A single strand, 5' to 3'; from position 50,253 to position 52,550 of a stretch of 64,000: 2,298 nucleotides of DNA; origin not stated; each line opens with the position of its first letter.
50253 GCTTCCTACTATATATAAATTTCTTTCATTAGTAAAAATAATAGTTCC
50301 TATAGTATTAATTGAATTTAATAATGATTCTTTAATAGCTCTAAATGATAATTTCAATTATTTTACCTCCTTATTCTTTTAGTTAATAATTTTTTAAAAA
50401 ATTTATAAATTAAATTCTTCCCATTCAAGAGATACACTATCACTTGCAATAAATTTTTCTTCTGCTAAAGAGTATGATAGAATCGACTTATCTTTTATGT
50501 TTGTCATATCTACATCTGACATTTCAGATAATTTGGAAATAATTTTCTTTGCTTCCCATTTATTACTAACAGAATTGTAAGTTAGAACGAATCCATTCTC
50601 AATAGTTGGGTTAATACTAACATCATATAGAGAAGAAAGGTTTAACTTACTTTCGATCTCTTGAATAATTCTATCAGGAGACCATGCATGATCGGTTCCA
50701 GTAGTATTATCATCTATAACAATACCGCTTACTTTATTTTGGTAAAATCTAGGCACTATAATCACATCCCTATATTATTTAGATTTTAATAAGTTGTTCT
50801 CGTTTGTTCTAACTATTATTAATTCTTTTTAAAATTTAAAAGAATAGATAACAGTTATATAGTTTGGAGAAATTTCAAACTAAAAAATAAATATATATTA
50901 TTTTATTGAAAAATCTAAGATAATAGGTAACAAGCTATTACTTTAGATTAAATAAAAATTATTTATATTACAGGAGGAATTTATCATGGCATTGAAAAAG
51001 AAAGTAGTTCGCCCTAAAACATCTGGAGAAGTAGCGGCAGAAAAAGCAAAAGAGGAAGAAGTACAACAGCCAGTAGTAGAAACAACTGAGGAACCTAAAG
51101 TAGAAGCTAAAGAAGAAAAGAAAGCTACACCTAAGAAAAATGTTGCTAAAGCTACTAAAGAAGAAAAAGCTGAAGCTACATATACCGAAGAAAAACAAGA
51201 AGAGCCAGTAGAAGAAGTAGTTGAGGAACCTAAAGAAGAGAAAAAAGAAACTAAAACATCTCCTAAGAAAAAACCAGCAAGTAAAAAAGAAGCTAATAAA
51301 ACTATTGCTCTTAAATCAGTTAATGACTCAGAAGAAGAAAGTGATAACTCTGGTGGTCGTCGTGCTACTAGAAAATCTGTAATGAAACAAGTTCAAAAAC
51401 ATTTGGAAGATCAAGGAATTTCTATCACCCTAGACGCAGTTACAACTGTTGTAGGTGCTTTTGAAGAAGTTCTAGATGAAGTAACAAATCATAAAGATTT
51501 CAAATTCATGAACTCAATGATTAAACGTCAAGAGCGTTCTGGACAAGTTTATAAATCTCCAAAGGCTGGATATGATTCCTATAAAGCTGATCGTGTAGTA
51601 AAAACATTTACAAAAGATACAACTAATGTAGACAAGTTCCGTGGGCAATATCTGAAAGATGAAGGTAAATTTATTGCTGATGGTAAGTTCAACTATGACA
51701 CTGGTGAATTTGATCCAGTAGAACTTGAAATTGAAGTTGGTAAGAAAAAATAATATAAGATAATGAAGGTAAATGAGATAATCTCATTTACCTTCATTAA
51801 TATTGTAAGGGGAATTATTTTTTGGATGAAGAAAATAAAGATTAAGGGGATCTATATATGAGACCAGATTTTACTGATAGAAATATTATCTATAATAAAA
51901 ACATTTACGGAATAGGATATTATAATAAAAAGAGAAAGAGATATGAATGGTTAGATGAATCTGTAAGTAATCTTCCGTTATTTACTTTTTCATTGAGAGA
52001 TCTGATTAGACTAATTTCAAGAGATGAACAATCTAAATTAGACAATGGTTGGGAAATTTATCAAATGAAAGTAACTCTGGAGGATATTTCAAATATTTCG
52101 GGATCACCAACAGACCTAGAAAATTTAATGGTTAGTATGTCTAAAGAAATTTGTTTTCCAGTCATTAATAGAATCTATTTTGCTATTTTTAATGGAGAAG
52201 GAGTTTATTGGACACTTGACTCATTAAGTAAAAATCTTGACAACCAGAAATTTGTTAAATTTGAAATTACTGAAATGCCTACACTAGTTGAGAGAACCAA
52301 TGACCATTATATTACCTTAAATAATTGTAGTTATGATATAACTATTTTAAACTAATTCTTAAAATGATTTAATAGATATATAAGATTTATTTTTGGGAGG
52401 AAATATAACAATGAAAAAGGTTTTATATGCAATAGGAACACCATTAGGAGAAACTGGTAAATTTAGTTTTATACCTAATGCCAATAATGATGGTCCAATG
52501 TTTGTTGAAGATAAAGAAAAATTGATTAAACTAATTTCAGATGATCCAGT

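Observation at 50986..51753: HU-like DNA-binding domain fused to a long Lys/Glu/Pro-rich histone-H1-like tail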

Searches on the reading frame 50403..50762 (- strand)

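Call 68: search_protein_families(library=pfam, proteins=[window:50403-50762:-], max_evalue=0.1)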
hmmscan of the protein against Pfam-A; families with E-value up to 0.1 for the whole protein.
window:50403-50762:- (119 aa): 1 family
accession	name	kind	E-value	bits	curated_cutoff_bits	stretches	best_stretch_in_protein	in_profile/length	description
PF14783.12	BBS2_Mid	-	0.035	14.7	27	1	33-93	36-95/108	Ciliary BBSome complex subunit 2, middle region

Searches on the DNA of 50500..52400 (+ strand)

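Call 6: search_dna_similar(query=window:50500-52400:+, collection=phages, mode=near, max_rows=20)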
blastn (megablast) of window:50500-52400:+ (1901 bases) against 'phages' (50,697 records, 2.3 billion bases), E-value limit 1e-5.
Records with a match: 7; places in all: 9; records where one place covers at least 80% of the query: 7.
Best place of each record, by identity: >=99% 5; 95-99% 2.
By first word of the organism name: Bacillus 7.
By host as written in the record: Bacillus subtilis 4; Bacillus subtilis subsp. subtilis 168 2; Bacillus sp 1.
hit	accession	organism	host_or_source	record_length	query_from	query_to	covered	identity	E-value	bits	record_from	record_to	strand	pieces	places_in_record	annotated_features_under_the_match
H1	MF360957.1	Bacillus phage PBS1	Bacillus subtilis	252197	1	1901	100%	100.0%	0e+0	3511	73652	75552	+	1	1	90: hypothetical protein | 91: hypothetical protein | 89: hypothetical protein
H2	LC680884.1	Bacillus phage PBS1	Bacillus subtilis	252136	1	1901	100%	100.0%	0e+0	3511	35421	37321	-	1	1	hypothetical protein (x3)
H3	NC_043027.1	Bacillus phage PBS1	Bacillus subtilis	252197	1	1901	100%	100.0%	0e+0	3511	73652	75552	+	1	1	90: hypothetical protein | 91: hypothetical protein | 89: hypothetical protein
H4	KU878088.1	Bacillus phage AR9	Bacillus subtilis subsp. subtilis 168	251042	1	1901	100%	99.3%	0e+0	3439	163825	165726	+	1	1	hypothetical protein (x3) | promoter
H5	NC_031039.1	Bacillus phage AR9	Bacillus subtilis subsp. subtilis 168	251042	1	1901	100%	99.3%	0e+0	3439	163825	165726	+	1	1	hypothetical protein (x3) | promoter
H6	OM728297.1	Bacillus phage vB_BsuM-Goe21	Bacillus subtilis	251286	1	1901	100%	98.2%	0e+0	3339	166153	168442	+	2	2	hypothetical protein (x4)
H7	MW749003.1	Bacillus phage vB_BspM_Internexus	Bacillus sp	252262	1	1901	100%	96.4%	0e+0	3116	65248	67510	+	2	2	hypothetical protein (x3) | putative helix-turn-helix transcriptional regulator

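Call 8: get_annotated_region(hit=H4, flank=6000)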
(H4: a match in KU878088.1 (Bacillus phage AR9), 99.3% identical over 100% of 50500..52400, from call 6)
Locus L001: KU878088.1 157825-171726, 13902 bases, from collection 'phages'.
description: Bacillus phage AR9, complete genome.
organism: Bacillus phage AR9 (NCBI taxid 1815509)
taxonomy: Viruses; Duplodnaviria; Heunggongvirae; Uroviricota; Caudoviricetes; Takahashivirus; Takahashivirus PBS1
host: Bacillus subtilis subsp. subtilis 168; source: -; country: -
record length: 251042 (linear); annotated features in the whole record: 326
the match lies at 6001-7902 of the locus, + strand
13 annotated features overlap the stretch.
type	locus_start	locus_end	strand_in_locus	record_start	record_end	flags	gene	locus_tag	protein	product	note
CDS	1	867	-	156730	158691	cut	-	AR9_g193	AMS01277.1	virion protein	-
CDS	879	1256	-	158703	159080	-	-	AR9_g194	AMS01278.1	hypothetical protein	-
CDS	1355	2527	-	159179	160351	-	-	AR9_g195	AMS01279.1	N-acetylmuramoyl-L-alanine amidase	cd06523 - bacteriophage endolysin that displays potent lytic activity toward Bacillus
CDS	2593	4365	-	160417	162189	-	-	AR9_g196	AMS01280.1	hypothetical protein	pfam13229 - right handed beta helix region; pfam05048 - periplasmic copper binding protein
CDS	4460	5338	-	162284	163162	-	-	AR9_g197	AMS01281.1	virion protein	-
CDS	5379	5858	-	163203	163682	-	-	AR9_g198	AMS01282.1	virion protein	-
CDS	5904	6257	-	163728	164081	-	-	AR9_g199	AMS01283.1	hypothetical protein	-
regulatory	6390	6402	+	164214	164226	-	-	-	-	promoter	early promoter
CDS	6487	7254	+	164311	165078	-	-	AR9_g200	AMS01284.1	hypothetical protein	-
CDS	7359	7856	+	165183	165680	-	-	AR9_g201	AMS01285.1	hypothetical protein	-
CDS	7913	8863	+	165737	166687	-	-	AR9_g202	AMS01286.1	hypothetical protein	-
CDS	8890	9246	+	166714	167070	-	-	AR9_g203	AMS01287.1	virion protein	-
CDS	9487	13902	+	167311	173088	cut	-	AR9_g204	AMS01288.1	tail tape measure protein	-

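Call 9: get_annotated_region(hit=H1, flank=6000)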
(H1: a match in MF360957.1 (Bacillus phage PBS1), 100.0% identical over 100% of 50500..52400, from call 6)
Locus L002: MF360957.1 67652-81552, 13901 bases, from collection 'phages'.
description: Bacillus phage PBS1, complete genome.
organism: Bacillus phage PBS1 (NCBI taxid 2884423)
taxonomy: Viruses; Duplodnaviria; Heunggongvirae; Uroviricota; Caudoviricetes; Takahashivirus; Takahashivirus PBS1
host: Bacillus subtilis; source: obtained from Felix D'Herrelle Reference Center; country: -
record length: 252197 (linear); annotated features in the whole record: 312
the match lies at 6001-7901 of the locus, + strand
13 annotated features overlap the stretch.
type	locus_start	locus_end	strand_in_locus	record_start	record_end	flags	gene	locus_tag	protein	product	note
CDS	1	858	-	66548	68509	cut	83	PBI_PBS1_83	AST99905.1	hypothetical protein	-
CDS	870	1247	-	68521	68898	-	84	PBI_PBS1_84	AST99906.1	hypothetical protein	-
CDS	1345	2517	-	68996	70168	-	85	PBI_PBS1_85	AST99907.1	endolysin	-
CDS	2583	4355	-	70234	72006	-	86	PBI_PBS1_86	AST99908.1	neck appendage protein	neck appendage protein (phi29-gp12-like)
CDS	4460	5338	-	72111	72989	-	87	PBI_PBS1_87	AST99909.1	hypothetical protein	-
CDS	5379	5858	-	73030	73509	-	88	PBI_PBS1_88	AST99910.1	hypothetical protein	-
CDS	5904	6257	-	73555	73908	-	89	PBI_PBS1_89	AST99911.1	hypothetical protein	-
CDS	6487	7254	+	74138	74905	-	90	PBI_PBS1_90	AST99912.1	hypothetical protein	-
CDS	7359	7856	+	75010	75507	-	91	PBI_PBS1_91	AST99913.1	hypothetical protein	-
CDS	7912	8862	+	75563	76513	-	92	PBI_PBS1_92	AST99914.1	hypothetical protein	-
CDS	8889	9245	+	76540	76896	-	93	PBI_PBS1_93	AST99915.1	hypothetical protein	-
CDS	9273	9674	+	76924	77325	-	94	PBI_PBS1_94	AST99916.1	hypothetical protein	-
CDS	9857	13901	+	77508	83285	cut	95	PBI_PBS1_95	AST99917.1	lysis domain protein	lysis domain (VgrG-like)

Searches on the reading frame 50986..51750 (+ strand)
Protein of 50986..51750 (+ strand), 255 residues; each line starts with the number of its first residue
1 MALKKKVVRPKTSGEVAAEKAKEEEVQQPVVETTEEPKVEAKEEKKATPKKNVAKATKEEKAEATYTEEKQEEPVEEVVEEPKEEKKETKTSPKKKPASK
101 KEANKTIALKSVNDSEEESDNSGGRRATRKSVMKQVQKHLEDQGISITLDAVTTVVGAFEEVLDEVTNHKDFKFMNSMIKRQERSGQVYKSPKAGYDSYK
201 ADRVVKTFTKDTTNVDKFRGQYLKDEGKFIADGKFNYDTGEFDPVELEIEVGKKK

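Call 3: search_protein_families(library=pfam, proteins=[window:50986-51750:+], max_evalue=10)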
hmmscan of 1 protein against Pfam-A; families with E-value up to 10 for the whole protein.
window:50986-51750:+ (255 aa): 3 families
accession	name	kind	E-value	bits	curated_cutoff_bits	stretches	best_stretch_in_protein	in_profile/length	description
PF09682.15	Phage_holin_6_1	-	0.032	15.1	24.9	1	94-159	27-95/101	Bacteriophage holin of superfamily 6 (Holin_LLH)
PF13786.12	DUF4179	-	0.095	13.6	30.1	1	110-152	38-79/94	Domain of unknown function (DUF4179)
PF09731.14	Mitofilin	-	0.73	9.1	27.4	1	11-133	96-225/614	Mitochondrial inner membrane protein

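Call 4: search_protein_families(library=phrogs, proteins=[window:50986-51750:+], max_evalue=1)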
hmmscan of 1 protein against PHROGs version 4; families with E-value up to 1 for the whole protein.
window:50986-51750:+ (255 aa): 4 families
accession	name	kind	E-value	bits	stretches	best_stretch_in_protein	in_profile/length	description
phrog_24291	-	unknown function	4.6e-146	486.1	1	1-255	1-255/255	-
phrog_8054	-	unknown function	0.24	10.9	1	9-193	78-262/693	-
phrog_18616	-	unknown function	0.5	12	0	128-172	25-70/106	-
phrog_10692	-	unknown function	0.65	11.3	1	60-90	37-67/72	-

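Call 5: search_solved_structures(query=window:50986-51750:+, max_evalue=10, show_alignments=2)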
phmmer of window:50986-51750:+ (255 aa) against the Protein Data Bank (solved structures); distinct sequences matched with E-value up to 10: 0.

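Call 7: search_dna_similar(query=window:50986-51750:+, collection=phages, mode=protein, max_rows=40, max_evalue=0.001)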
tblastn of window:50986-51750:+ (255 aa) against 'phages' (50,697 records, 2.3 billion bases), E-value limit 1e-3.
Records with a match: 8; places in all: 8; records where one place covers at least 80% of the query: 0.
Best place of each record, by identity: >=99% 6; 95-99% 1; <60% 1.
By first word of the organism name: Bacillus 8.
By host as written in the record: Bacillus subtilis 4; Bacillus subtilis subsp. subtilis 168 2; Bacillus sp 1; Bacillus pumilus 1.
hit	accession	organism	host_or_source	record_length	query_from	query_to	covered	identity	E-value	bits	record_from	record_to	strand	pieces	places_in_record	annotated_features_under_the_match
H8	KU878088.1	Bacillus phage AR9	Bacillus subtilis subsp. subtilis 168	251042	104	255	60%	100.0%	4e-84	279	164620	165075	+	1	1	hypothetical protein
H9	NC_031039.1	Bacillus phage AR9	Bacillus subtilis subsp. subtilis 168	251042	104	255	60%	100.0%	4e-84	279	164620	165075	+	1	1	hypothetical protein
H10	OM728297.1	Bacillus phage vB_BsuM-Goe21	Bacillus subtilis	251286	104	255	60%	100.0%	4e-84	279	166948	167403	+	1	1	hypothetical protein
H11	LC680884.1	Bacillus phage PBS1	Bacillus subtilis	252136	104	255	60%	100.0%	4e-84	279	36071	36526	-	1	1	hypothetical protein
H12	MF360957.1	Bacillus phage PBS1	Bacillus subtilis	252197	104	255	60%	100.0%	4e-84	279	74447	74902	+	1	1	90: hypothetical protein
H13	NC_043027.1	Bacillus phage PBS1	Bacillus subtilis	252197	104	255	60%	100.0%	4e-84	279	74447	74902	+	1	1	90: hypothetical protein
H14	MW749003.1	Bacillus phage vB_BspM_Internexus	Bacillus sp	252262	104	255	60%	98.7%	9e-84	278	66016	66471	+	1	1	hypothetical protein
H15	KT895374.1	Bacillus phage vB_BpuM-BpSp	Bacillus pumilus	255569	105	253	58%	39.6%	7e-18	88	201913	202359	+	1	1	hypothetical protein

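Call 12: get_annotated_region(hit=H15, flank=5000)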
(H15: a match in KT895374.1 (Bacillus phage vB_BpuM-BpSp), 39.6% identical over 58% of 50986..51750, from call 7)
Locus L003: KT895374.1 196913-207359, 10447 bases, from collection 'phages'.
description: Bacillus phage vB_BpuM-BpSp, complete genome.
organism: Bacillus phage vB_BpuM-BpSp (NCBI taxid 1739968)
taxonomy: Viruses; Duplodnaviria; Heunggongvirae; Uroviricota; Caudoviricetes; Takahashivirus
host: Bacillus pumilus; source: -; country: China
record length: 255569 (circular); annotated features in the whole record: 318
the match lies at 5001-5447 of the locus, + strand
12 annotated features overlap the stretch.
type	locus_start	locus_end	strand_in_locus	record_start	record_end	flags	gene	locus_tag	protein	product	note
CDS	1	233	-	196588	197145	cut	-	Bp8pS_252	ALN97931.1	hypothetical protein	gp252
CDS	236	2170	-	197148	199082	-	-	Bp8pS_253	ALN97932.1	hypothetical protein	gp253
CDS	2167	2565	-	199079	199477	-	-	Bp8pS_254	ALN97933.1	hypothetical protein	gp254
CDS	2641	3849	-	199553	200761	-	-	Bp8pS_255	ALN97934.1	glycoside hydrolase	gp255; phage structural protein; interacts with baseplate protein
CDS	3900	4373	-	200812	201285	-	-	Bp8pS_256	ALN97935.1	hypothetical protein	gp256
CDS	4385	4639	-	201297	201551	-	-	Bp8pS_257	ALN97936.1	hypothetical protein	gp257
CDS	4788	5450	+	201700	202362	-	-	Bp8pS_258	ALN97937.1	hypothetical protein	gp258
CDS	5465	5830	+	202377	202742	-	-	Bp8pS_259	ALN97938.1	uracil-DNA glycosylase inhibitor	gp259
CDS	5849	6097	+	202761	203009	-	-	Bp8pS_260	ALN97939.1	hypothetical protein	gp260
CDS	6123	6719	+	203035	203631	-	-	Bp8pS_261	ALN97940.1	hypothetical protein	gp261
CDS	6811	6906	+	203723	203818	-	-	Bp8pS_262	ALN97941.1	hypothetical protein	gp262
CDS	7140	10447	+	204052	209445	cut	-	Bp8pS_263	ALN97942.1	hypothetical protein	gp263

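Call 78: predict_structure(alignment_id=A5)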
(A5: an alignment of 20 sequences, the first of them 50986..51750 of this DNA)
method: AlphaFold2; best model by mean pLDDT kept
length: 255 residues; sequences in the alignment: 20
mean_pLDDT: 65.9   pTM: 0.42
mean pLDDT of the five models: 65.9, 64.3, 62.8, 62.6, 62.4
residues with pLDDT >= 90: 105; 70-90: 24; 50-70: 9; < 50: 117
segments of 3 or more residues with pLDDT < 50: 1-4, 6-117
pLDDT, mean of each block of 10 residues (from residue 1): 48 38 35 35 32 33 35 37 38 39 40 46 77 95 95 96 95 92 95 92 93 87 92 94 93 64
secondary structure, 60 per line:
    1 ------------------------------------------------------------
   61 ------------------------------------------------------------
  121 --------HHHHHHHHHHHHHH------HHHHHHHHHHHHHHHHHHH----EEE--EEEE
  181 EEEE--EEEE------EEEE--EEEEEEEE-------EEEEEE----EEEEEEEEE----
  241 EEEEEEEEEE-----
elements in order: H129-142 H149-167 E172-174 E177-184 E187-190 E197-200 E203-210 E218-223 E228-236 E241-250
